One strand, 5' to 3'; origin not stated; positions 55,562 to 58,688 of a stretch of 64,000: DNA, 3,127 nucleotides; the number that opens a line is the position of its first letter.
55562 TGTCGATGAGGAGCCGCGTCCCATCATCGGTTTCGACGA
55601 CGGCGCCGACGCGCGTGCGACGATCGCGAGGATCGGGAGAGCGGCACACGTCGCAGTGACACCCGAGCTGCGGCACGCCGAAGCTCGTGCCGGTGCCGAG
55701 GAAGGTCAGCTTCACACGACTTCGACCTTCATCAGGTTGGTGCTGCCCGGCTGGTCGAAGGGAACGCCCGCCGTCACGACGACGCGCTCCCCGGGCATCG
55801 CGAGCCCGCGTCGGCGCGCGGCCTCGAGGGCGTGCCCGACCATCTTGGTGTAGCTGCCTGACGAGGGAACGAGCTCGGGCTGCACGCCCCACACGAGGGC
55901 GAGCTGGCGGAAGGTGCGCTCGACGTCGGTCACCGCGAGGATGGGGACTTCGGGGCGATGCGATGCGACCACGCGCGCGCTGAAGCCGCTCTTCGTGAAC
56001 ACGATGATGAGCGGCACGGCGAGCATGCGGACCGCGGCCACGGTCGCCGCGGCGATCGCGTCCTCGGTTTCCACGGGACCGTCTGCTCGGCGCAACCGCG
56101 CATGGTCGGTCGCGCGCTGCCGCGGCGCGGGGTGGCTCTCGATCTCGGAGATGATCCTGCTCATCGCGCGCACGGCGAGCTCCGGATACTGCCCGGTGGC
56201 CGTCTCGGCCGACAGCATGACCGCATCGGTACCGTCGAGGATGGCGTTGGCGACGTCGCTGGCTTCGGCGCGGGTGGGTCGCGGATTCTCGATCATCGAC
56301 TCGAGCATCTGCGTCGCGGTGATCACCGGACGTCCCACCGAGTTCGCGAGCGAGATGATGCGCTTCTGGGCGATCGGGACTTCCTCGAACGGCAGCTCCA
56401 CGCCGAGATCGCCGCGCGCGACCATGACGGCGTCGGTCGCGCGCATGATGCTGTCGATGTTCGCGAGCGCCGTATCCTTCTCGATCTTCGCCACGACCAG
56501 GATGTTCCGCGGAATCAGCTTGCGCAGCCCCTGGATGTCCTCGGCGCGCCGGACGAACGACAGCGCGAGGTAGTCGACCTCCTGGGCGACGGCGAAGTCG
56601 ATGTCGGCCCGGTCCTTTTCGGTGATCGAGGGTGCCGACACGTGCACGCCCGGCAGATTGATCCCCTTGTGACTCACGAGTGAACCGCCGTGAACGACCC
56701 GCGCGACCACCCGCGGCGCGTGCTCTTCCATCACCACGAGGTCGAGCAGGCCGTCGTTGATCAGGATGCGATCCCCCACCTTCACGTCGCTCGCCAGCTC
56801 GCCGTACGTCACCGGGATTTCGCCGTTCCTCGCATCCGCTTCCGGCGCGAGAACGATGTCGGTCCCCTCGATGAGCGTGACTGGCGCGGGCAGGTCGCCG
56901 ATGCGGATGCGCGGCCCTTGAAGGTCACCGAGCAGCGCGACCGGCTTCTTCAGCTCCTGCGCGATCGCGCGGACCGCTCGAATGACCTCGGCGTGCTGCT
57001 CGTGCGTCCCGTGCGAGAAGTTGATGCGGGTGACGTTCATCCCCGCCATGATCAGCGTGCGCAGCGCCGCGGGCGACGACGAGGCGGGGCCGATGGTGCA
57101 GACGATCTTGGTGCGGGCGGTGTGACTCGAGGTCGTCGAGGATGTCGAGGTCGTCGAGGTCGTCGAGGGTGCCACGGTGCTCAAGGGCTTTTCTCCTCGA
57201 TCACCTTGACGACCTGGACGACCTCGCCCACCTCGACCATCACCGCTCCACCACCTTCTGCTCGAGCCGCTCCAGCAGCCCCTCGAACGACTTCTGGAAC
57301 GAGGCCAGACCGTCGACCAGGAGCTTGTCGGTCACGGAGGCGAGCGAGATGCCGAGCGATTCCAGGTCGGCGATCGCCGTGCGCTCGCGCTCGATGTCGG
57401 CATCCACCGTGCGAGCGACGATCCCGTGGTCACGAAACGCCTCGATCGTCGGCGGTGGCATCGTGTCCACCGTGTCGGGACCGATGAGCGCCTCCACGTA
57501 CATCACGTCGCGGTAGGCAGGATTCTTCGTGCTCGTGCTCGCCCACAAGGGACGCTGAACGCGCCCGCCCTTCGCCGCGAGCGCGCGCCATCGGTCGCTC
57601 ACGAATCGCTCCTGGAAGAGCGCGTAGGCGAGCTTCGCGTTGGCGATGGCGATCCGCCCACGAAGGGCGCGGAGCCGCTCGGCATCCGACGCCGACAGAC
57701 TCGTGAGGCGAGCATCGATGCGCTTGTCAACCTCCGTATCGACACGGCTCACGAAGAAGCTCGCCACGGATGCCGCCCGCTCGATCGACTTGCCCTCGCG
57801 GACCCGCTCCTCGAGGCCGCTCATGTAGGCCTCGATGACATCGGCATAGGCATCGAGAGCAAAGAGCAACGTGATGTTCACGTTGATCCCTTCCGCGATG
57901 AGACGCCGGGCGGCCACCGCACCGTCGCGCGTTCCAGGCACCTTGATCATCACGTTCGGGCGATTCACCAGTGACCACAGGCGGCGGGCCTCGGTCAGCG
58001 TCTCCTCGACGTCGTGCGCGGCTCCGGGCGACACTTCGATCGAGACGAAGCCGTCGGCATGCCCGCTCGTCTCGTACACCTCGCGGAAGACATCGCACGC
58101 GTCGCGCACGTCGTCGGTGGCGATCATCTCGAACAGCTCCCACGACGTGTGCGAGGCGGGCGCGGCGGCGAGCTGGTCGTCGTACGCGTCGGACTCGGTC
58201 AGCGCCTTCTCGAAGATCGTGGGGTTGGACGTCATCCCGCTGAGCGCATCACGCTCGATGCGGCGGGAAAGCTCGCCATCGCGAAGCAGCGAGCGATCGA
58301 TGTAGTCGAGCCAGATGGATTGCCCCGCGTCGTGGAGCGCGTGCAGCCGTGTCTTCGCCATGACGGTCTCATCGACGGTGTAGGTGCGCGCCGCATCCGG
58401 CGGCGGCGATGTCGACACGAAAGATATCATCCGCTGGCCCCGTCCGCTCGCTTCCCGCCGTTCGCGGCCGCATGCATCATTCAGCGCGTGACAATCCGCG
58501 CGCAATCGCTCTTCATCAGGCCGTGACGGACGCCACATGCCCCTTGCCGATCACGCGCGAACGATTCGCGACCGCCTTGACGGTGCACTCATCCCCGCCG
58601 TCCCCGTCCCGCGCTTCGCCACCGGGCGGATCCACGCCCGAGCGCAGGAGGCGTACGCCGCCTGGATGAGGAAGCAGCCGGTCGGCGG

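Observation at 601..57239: Family of gene-3'-end palindromes whose arms are tandem 7- or 9-nt repeats (8 loci in 64 kb)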

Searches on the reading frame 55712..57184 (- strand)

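Call 61: search_protein_families(library=pfam, proteins=[window:55712-57184:-])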
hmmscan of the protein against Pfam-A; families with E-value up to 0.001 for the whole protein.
window:55712-57184:- (490 aa): 2 families
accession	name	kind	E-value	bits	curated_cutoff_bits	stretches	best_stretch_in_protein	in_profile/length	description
PF00224.27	PK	-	9.9e-119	396.7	30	1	24-338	3-328/328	Pyruvate kinase, barrel domain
PF02887.21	PK_C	-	6.1e-34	117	28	1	375-487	1-113/114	Pyruvate kinase, alpha/beta domain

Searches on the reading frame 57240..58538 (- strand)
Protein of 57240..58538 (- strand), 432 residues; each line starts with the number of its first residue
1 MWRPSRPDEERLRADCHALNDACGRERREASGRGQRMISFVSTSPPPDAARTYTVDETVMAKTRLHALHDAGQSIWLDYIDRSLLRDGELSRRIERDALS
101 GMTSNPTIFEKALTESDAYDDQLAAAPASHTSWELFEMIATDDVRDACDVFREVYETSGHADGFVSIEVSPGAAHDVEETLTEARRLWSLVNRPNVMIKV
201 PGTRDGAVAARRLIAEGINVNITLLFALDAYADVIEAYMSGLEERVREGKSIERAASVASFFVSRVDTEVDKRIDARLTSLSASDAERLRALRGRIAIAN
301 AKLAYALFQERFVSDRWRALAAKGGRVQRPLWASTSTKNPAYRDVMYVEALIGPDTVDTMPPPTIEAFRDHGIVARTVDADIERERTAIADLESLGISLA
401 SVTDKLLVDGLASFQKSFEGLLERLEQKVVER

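Call 14: find_encoding_contigs(protein=window:57240-58538:-, flank=3000, max_places=6)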
Protein window:57240-58538:- (432 aa): no gene with exactly this product is on record in the collection.
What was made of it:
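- Tried and rejected: Exact-protein look-up of the transaldolase found no source contig (call 14).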

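Call 61: search_protein_families(library=pfam, proteins=[window:57240-58418:-])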
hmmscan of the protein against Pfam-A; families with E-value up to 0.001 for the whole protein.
window:57240-58418:- (392 aa): 1 family
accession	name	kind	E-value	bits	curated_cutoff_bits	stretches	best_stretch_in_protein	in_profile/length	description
PF00923.25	TAL_FSA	-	1.4e-79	267.9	27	1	35-384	1-284/285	Transaldolase/Fructose-6-phosphate aldolase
